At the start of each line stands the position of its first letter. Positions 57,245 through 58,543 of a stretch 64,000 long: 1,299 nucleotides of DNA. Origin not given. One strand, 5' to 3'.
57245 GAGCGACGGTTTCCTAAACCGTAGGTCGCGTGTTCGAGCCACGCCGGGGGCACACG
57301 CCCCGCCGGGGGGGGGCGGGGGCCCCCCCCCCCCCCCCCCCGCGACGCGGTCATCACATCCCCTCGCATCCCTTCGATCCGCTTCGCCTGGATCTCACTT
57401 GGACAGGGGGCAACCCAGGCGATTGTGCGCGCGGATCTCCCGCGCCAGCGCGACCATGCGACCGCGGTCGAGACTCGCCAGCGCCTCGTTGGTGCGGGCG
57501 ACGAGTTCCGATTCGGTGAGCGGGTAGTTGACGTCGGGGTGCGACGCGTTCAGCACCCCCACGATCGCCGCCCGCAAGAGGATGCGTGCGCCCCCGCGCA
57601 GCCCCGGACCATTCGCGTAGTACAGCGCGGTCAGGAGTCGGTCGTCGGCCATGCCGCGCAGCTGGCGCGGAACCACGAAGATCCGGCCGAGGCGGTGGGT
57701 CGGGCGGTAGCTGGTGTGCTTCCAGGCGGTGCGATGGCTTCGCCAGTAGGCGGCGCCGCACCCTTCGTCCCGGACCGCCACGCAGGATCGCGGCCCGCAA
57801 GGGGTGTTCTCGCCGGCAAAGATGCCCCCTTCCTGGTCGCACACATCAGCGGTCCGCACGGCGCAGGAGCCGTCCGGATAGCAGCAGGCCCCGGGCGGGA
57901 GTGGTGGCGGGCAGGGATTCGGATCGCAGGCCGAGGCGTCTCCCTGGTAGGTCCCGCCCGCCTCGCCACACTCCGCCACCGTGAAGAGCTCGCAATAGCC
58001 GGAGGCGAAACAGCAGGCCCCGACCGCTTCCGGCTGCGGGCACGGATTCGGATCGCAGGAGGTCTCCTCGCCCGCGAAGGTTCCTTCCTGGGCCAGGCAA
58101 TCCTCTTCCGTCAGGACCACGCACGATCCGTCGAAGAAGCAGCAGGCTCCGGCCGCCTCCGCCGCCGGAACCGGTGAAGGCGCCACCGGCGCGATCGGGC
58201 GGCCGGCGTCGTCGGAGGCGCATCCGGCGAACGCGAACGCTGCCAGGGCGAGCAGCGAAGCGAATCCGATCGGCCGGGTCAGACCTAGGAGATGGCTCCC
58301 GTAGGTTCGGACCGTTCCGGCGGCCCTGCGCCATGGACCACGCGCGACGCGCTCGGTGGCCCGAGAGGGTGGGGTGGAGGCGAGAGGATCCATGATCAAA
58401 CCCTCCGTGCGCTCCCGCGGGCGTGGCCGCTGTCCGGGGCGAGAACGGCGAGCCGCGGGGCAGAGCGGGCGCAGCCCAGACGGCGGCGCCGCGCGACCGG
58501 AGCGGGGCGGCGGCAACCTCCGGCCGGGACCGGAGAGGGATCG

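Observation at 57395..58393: Novel Cys-rich tandem-repeat lipoprotein, the lone minus-strand gene next to tRNA-Arg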

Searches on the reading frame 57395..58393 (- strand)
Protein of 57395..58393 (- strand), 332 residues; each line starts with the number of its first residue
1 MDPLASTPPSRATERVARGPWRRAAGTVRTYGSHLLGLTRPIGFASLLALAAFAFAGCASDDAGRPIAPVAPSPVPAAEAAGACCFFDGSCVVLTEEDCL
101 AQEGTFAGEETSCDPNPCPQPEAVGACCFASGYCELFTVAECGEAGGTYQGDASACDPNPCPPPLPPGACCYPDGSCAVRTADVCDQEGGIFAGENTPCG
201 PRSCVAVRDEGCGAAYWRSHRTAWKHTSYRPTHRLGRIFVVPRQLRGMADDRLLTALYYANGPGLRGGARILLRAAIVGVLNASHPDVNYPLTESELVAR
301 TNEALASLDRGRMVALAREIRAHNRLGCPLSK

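Call 4: search_protein_families(library=pfam, proteins=[window:57395-58393:-], max_evalue=10)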
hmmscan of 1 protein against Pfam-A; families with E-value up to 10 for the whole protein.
window:57395-58393:- (332 aa): 0 families

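Call 5: search_protein_families(library=ncbifam, proteins=[window:57395-58393:-], max_evalue=10)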
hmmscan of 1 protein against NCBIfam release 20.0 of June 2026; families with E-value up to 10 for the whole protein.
window:57395-58393:- (332 aa): 0 families

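Call 7: find_homologous_proteins(query=window:57395-58393:-, max_evalue=0.001)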
Query window:57395-58393:- (332 aa): 441 proteins with E <= 0.001 among 8000 candidates; the best 120 are listed.
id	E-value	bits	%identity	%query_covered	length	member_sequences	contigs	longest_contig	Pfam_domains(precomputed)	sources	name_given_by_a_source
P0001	8.9e-225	763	100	100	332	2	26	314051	-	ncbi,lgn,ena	-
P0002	1.9e-126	440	72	75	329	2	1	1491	-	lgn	-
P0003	3.4e-96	341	54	42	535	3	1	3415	-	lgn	-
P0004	2.0e-92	328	56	40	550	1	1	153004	-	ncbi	ncbi:MAG: hypothetical protein R3E97_14260 [Candidatus Eisenbacteria bacterium]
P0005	8.2e-92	326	50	76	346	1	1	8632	-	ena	-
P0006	4.2e-86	307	56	39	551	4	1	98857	-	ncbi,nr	ncbi:MAG: hypothetical protein IPK72_20725 [Candidatus Eisenbacteria bacterium]|nr:hypothetical prot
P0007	4.8e-85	304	48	41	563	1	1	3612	-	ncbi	-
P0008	1.2e-83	299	49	74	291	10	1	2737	-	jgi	jgi:hypothetical protein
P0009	1.5e-83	299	45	75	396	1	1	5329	-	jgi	jgi:hypothetical protein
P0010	1.3e-81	293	43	48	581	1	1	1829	-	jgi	-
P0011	4.8e-80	287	52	37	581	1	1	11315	-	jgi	jgi:hypothetical protein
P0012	5.7e-79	284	49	40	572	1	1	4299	-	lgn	-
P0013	1.0e-75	273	52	41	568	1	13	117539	-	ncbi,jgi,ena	-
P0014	1.5e-74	269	46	88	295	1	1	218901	-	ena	-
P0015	8.8e-74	267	42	76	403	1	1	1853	-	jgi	jgi:hypothetical protein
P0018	2.0e-69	253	46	62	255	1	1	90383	-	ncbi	ncbi:MAG: hypothetical protein R3E97_18485 [Candidatus Eisenbacteria bacterium]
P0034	3.7e-56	209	52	40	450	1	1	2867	PF25470.2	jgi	jgi:hypothetical protein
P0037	8.3e-54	201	47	37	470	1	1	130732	PF04151.22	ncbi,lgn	ncbi:MAG: PPC domain-containing protein [Candidatus Eisenbacteria bacterium]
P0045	2.0e-50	190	45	51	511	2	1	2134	PF18998.7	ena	-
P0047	2.4e-50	190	44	41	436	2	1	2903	PF27764.1,PF13860.13,PF17210.10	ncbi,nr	ncbi:MAG: SdrD B-like domain-containing protein, partial [Gammaproteobacteria bacterium]|nr:SdrD B-l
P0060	3.7e-45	173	42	39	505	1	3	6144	PF00404.25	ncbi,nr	ncbi:MAG: hypothetical protein HKO59_16245 [Phycisphaerales bacterium]|nr:hypothetical protein [Phyc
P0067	7.5e-43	165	42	36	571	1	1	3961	-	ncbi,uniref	ncbi:T9SS type A sorting domain-containing protein [Candidatus Eisenbacteria bacterium]|uniref:T9SS 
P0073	8.2e-40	155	45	41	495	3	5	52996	PF25470.2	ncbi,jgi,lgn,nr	ncbi:MAG: hypothetical protein FJY88_04505 [Candidatus Eisenbacteria bacterium]|nr:hypothetical prot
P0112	4.6e-29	120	39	47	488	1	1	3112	PF26766.1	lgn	-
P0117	1.0e-28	119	53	26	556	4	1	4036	PF07732.22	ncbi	ncbi:MAG: multicopper oxidase domain-containing protein, partial [Planctomycetota bacterium]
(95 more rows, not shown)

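Call 8: search_solved_structures(query=window:57395-58393:-, max_evalue=10, show_alignments=3)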
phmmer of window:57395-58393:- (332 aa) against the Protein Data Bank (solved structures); distinct sequences matched with E-value up to 10: 1.
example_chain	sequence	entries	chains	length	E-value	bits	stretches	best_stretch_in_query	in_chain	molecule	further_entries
4wzf_A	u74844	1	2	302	2.5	10.4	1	44-86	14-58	1,3-beta-glucanase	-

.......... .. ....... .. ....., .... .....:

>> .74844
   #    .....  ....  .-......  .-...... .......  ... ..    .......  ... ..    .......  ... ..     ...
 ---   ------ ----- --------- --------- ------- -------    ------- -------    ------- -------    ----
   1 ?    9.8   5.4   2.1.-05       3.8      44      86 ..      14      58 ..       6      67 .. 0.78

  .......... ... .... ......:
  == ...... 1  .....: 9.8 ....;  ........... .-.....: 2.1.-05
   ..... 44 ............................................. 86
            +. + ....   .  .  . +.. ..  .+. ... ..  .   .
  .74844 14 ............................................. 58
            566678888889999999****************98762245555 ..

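Call 9: list_cluster_members(proteins=[P0001, P0002, P0005, P0014])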
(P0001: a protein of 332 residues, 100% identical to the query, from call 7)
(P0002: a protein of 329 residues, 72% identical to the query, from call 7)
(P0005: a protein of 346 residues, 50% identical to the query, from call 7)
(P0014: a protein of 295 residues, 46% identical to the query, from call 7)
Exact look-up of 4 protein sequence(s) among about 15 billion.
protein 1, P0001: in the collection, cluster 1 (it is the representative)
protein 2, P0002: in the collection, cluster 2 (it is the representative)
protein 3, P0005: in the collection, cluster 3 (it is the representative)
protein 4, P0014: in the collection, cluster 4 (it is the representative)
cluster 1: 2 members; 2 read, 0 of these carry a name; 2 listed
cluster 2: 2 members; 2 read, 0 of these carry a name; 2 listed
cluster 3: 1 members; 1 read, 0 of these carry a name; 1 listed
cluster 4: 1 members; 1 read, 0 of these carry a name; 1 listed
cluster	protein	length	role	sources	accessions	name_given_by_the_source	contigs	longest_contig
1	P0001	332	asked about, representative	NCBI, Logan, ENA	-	-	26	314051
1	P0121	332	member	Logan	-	-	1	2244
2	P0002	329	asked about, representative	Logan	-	-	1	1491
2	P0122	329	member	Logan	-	-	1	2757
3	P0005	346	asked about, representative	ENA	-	-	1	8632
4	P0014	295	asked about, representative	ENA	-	-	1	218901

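Call 13: find_encoding_contigs(protein=P0001, flank=10000, max_places=4)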
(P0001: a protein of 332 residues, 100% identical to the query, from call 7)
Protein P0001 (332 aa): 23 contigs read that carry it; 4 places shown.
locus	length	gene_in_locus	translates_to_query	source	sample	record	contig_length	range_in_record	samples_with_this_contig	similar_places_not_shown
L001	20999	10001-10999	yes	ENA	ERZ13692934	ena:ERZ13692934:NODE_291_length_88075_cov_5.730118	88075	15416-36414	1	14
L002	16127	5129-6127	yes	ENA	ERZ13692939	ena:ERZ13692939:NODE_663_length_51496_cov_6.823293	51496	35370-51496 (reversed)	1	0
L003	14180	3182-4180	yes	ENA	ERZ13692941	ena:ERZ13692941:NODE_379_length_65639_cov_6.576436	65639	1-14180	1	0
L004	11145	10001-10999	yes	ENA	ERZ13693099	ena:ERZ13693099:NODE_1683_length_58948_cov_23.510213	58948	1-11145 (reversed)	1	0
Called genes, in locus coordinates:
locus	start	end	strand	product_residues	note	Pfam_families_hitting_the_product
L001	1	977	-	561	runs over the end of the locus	-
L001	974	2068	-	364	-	-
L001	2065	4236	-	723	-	PF00176:SNF2-rel_dom, PF00270:DEAD (faint), PF04851:ResIII, PF00271:Helicase_C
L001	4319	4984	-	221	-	PF13505:OMP_b-brl (weak)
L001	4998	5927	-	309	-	PF02899:Phage_int_SAM_1, PF00589:Phage_integrase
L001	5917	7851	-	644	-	PF01541:GIY-YIG (weak), PF27096:UvrC_M, PF22920:UvrC_RNaseH, PF08459:UvrC_RNaseH_dom, PF14520:HHH_5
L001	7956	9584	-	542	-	PF03023:MurJ, PF01554:MatE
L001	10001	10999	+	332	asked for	-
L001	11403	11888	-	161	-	PF00581:Rhodanese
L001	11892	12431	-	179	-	PF00156:Pribosyltran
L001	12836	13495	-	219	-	PF01135:PCMT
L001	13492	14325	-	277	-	PF01975:SurE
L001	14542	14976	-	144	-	PF00376:MerR (weak), PF13411:MerR_1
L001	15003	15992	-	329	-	PF01210:NAD_Gly3P_dh_N, PF07479:NAD_Gly3P_dh_C, PF20618:GPD_NAD_C_bact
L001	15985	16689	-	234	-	PF02660:G3P_acyltransf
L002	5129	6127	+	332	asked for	-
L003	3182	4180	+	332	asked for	-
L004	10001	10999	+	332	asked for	-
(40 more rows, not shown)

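Call 18: search_protein_families(library=pfam, proteins=[P0047], max_evalue=1)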
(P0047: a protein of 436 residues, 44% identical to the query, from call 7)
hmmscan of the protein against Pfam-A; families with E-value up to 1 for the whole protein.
P0047 (436 aa): 5 families
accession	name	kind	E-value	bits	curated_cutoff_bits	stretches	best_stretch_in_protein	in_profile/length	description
PF17210.9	SdrD_B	-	5e-09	36.8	29.7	1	1-46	67-112/112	SdrD B-like domain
PF13860.13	FlgD_ig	-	1.1e-07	32.2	27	1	367-424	24-76/79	FlgD Ig-like domain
PF18962.6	Por_Secre_tail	-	0.0011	19.7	27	1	348-381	2-35/75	Secretion system C-terminal sorting domain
PF13585.12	CHU_C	-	0.012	16.2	27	1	365-424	26-73/86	CHU_C Type IX secretion signal domain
PF20921.3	DUF1846_C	-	0.49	10.6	27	0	234-265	20-51/153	Domain of unknown function DUF1846, C-terminal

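Call 22: find_encoding_contigs(protein=P0014, flank=8000, max_places=2)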
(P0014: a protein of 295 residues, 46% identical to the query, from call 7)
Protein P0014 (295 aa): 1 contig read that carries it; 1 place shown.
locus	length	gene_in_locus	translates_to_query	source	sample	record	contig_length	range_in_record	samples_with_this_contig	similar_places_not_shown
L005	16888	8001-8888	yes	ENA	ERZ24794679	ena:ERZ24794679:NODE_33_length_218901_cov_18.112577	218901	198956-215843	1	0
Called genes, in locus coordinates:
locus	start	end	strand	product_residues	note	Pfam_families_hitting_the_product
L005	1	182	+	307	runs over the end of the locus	PF02355:SecD_SecF_C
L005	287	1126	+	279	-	PF13709:DUF4159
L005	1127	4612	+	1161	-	-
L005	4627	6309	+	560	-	PF07719:TPR_2 (faint), PF13174:TPR_6 (faint), PF13181:TPR_8 (faint), PF13428:TPR_14 (faint), PF14559:TPR_19 (weak), PF13432:TPR_16 (weak)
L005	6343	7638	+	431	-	-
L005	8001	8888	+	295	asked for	-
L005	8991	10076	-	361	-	PF00266:Aminotran_5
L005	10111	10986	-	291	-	PF00389:2-Hacid_dh, PF02826:2-Hacid_dh_C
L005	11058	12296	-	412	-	PF06245:DUF1015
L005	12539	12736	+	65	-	-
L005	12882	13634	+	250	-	PF00702:Hydrolase, PF12710:HAD, PF13419:HAD_2, PF13242:Hydrolase_like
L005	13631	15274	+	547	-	PF03853:YjeF_N, PF01256:Carb_kinase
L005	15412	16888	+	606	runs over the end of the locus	PF13646:HEAT_2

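Call 23: find_encoding_contigs(protein=P0018, flank=8000, max_places=2)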
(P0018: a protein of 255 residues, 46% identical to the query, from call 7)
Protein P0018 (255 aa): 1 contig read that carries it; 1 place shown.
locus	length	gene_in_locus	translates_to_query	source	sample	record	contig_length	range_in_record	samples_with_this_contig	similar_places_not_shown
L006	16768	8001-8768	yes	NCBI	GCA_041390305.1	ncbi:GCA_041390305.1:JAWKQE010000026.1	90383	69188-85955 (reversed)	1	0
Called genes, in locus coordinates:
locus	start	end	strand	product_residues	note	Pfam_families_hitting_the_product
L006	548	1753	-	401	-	PF13439:Glyco_transf_4, PF13579:Glyco_trans_4_4, PF00534:Glycos_transf_1, PF13692:Glyco_trans_1_4, PF13524:Glyco_trans_1_2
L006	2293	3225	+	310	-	PF14522:Cytochrome_C7 (faint), PF22113:Mtrc-MtrF_II-IV_dom (faint), PF22678:Cytochrom_c_NrfB-like (weak), PF09699:Paired_CXXCH_1, PF14537:Cytochrom_c3_2 (weak), PF09699:Paired_CXXCH_1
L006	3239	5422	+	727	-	-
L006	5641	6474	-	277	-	-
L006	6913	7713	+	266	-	-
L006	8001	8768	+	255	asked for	-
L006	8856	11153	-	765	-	PF13860:FlgD_ig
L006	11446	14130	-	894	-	PF13860:FlgD_ig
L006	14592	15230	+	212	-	PF20582:UPF0758_N, PF04002:RadC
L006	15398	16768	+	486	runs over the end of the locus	PF09852:DUF2079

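Call 24: predict_structure(alignment_id=A1)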
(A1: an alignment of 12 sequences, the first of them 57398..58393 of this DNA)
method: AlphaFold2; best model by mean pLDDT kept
length: 332 residues; sequences in the alignment: 12
mean_pLDDT: 82.2   pTM: 0.47
mean pLDDT of the five models: 82.2, 79.8, 79.6, 79.3, 79.0
residues with pLDDT >= 90: 205; 70-90: 43; 50-70: 32; < 50: 52
segments of 3 or more residues with pLDDT < 50: 11-15, 17-19, 21-40, 57-75
pLDDT, mean of each block of 10 residues (from residue 1): 51 48 44 40 54 51 41 52 94 96 95 92 93 95 96 94 92 88 89 88 68 93 96 98 98 97 96 98 94 96 98 97 89 78
secondary structure, 60 per line:
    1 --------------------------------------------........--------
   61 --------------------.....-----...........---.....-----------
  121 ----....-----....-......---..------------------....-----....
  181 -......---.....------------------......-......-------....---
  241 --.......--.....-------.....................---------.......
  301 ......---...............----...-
elements in order: H45-52 E81-85 E91-95 H96-101 E105-109 E125-128 E134-137 H139-144 E168-171 E177-180 H182-187 E191-195 H214-219 H221-226 H243-249 H253-256 H264-284 H294-306 H310-324
